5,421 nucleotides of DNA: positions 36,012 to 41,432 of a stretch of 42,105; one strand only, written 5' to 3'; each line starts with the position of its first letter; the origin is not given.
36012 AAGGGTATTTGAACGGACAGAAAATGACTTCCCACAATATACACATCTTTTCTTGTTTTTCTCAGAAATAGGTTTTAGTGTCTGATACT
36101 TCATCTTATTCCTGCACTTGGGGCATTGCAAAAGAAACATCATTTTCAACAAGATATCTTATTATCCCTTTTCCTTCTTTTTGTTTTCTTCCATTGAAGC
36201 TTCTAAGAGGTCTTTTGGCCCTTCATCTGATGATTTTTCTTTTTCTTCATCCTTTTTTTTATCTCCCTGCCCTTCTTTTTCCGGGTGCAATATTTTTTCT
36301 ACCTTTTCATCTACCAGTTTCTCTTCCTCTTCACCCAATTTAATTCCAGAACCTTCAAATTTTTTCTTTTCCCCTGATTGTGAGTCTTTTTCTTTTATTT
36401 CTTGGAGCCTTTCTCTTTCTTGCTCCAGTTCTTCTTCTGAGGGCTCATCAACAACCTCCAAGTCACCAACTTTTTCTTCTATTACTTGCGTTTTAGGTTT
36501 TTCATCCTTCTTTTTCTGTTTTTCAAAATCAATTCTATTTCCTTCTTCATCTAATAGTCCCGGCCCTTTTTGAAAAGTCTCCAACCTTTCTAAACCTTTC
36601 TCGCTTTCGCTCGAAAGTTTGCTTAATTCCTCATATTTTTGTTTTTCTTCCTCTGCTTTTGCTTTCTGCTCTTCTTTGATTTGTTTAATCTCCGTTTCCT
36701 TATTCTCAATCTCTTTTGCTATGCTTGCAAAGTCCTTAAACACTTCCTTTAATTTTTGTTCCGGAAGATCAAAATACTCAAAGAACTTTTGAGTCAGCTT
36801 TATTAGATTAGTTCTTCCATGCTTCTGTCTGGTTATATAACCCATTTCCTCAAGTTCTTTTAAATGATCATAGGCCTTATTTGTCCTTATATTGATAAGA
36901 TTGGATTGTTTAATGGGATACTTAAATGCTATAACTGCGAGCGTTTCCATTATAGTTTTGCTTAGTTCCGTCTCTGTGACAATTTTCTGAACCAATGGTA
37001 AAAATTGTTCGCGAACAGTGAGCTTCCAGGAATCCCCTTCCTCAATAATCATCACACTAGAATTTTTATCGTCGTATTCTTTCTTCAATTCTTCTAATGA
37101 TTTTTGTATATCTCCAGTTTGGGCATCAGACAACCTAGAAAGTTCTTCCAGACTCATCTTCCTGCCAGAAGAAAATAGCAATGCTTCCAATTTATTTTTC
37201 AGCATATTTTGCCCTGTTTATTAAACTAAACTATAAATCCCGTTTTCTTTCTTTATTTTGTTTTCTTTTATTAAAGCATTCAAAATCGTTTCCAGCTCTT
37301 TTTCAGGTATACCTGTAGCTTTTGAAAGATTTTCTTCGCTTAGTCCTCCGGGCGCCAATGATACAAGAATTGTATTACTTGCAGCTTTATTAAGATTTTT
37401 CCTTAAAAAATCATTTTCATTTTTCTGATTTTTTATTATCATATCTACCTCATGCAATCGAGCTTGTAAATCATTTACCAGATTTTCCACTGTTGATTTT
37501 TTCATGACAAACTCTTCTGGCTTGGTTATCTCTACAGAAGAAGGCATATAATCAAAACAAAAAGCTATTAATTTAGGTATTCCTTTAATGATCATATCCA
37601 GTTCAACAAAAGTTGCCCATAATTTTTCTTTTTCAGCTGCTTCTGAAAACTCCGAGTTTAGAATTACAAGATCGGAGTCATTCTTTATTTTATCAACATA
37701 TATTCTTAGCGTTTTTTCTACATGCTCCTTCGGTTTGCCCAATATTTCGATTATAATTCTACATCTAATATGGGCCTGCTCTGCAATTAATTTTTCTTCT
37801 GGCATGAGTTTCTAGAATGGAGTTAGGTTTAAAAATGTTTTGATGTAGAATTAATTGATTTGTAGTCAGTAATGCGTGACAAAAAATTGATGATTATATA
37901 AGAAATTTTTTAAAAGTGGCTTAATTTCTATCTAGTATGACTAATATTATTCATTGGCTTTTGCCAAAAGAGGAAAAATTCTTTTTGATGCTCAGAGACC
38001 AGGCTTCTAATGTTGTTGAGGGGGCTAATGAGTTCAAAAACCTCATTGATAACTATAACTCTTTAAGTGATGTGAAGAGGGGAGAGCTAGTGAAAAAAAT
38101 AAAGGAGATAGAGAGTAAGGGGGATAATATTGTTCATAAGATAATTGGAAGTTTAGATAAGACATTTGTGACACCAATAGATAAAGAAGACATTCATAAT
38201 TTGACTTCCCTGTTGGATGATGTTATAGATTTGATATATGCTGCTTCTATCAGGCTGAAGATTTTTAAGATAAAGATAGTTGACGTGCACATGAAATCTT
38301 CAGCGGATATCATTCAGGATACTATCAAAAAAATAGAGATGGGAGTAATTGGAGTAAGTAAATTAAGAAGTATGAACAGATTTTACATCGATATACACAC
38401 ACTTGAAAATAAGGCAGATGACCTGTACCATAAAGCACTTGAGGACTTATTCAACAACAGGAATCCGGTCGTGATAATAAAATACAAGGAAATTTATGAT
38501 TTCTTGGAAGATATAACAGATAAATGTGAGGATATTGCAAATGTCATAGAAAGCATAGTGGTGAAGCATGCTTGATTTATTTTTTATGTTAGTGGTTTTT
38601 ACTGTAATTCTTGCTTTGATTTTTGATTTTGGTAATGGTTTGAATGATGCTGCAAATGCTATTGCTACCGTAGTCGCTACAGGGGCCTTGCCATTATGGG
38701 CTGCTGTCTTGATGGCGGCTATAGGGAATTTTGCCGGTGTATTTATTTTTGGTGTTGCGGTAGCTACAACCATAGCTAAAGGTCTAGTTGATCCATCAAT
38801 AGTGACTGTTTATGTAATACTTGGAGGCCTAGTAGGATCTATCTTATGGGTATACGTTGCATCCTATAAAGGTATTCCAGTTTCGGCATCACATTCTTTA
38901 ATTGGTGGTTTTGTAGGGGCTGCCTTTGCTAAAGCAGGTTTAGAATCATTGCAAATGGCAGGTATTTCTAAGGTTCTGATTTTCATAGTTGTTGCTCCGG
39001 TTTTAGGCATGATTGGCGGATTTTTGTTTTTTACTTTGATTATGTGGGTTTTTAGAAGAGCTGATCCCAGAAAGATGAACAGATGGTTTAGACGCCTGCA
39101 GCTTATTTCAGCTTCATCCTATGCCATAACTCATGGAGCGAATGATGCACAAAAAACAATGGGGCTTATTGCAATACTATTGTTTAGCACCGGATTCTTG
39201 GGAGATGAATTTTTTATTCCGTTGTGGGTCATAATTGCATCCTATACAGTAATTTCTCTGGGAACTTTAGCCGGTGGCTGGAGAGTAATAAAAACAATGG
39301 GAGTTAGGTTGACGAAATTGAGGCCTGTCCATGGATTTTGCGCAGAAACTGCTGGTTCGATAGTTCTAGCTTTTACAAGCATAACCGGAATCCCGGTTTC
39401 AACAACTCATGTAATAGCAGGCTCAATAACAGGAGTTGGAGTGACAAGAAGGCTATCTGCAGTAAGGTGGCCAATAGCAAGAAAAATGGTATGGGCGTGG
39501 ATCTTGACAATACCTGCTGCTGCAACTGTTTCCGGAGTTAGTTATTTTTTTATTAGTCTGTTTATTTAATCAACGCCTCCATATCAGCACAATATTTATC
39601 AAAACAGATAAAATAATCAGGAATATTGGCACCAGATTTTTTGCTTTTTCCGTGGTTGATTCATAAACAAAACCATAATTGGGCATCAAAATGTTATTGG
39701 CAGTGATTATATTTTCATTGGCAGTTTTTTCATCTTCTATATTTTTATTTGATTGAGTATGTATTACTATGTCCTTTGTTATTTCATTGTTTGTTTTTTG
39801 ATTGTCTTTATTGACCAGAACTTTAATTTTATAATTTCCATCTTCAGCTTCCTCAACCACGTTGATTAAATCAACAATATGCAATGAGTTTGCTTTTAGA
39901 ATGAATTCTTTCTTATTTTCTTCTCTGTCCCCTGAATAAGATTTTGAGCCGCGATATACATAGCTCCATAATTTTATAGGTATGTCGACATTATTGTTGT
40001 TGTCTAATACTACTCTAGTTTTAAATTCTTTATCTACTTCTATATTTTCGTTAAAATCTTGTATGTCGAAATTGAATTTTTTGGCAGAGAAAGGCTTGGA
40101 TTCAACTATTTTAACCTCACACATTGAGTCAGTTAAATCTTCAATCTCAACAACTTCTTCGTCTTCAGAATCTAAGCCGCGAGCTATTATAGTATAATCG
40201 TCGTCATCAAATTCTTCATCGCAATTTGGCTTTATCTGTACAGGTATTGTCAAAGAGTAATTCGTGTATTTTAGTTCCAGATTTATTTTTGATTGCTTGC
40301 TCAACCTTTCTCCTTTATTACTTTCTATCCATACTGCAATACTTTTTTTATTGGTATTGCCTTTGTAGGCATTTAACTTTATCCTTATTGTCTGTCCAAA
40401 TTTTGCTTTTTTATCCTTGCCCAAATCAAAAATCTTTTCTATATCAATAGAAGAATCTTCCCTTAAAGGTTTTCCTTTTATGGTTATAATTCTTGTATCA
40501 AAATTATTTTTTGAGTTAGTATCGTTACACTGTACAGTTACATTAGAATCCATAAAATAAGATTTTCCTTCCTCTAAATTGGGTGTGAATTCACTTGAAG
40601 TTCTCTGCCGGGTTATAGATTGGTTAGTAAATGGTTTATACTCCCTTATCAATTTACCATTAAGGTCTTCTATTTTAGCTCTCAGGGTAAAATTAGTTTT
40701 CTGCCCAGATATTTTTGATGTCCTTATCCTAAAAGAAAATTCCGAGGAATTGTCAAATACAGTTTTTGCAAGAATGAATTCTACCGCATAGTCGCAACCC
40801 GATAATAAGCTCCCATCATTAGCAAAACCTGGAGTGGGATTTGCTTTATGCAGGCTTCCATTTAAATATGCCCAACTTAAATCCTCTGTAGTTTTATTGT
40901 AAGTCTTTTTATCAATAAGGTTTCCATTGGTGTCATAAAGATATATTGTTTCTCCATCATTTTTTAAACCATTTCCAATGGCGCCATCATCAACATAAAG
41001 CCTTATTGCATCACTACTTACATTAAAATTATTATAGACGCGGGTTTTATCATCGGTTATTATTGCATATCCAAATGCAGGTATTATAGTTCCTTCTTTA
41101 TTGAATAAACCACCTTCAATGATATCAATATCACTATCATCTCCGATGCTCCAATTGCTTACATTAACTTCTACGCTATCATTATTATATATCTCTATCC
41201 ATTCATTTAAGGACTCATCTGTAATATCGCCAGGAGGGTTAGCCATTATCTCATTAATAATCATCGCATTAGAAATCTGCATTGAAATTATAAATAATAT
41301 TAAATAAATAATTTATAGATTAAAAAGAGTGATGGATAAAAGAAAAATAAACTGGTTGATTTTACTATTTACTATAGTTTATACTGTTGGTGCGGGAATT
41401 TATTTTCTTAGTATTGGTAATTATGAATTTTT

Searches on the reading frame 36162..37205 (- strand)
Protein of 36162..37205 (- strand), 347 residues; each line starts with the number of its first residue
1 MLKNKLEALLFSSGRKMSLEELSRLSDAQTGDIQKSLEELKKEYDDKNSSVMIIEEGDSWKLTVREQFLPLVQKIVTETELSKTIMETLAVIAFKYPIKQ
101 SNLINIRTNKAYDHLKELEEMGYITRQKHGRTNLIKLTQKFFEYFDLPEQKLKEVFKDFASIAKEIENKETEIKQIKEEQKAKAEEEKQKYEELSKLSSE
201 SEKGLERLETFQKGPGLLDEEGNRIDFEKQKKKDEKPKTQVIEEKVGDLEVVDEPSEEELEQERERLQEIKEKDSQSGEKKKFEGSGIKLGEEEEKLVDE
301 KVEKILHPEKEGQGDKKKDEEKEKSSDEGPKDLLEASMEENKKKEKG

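Call 71: search_protein_families(library=pfam, proteins=[window:36162-37205:-], max_evalue=0.001)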
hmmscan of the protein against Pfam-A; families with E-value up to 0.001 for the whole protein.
window:36162-37205:- (347 aa): 3 families
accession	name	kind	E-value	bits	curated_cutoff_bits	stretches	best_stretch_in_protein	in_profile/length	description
PF04079.22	SMC_ScpB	-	4.8e-35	120.9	27.4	1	5-149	2-153/160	Segregation and condensation complex subunit ScpB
PF22665.2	DUF6293_C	-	6.6e-05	23.7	27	1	113-139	66-92/101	DUF6293 C-terminal winged helix domain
PF01978.25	TrmB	-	0.00032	20.9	25.6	0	103-130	31-58/68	Sugar-specific transcriptional regulator TrmB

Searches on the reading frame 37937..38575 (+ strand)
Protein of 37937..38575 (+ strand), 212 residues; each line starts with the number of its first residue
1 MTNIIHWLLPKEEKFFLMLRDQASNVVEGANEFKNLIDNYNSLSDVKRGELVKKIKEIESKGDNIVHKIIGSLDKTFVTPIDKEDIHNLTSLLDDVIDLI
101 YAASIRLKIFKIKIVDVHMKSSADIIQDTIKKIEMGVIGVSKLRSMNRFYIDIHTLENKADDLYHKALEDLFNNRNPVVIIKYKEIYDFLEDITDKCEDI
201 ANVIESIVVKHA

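Call 72: search_protein_families(library=pfam, proteins=[window:37937-38575:+], max_evalue=0.01)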
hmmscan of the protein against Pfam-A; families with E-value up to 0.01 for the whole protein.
window:37937-38575:+ (212 aa): 1 family
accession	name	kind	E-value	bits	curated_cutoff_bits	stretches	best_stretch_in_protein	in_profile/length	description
PF01865.21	PhoU_div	-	6.1e-20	71.9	24.4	1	11-209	9-213/214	Protein of unknown function DUF47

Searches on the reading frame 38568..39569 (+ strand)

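Call 72: search_protein_families(library=pfam, proteins=[window:38568-39569:+], max_evalue=0.01)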
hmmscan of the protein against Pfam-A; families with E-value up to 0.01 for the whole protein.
window:38568-39569:+ (333 aa): 1 family
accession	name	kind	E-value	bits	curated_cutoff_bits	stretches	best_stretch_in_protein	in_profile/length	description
PF01384.25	PHO4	-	6.8e-90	302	33.7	1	23-322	1-350/350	Phosphate transporter family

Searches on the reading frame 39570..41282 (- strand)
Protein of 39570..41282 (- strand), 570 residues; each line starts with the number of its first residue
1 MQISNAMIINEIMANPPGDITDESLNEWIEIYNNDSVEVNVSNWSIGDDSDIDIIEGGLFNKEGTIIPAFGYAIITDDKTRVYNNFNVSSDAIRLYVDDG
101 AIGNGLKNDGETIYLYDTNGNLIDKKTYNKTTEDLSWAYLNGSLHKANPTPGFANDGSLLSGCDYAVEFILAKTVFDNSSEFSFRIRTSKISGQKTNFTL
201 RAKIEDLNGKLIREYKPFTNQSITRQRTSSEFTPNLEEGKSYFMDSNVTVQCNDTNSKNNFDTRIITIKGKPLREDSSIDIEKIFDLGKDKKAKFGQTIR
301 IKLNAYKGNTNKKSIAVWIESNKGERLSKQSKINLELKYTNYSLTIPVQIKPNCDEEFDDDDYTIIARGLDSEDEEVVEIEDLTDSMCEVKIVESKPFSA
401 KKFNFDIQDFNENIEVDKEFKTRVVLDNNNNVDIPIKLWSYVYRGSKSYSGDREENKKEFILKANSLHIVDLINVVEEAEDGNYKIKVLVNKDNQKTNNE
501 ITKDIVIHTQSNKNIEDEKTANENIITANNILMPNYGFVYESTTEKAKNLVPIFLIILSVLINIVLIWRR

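Call 72: search_protein_families(library=pfam, proteins=[window:39570-41282:-], max_evalue=0.01)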
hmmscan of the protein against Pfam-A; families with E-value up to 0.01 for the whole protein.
window:39570-41282:- (570 aa): 1 family
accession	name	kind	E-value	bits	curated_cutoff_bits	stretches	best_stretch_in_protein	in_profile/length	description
PF00932.25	LTD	-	9.7e-15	55.3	34.3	1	6-129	7-108/109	Lamin Tail Domain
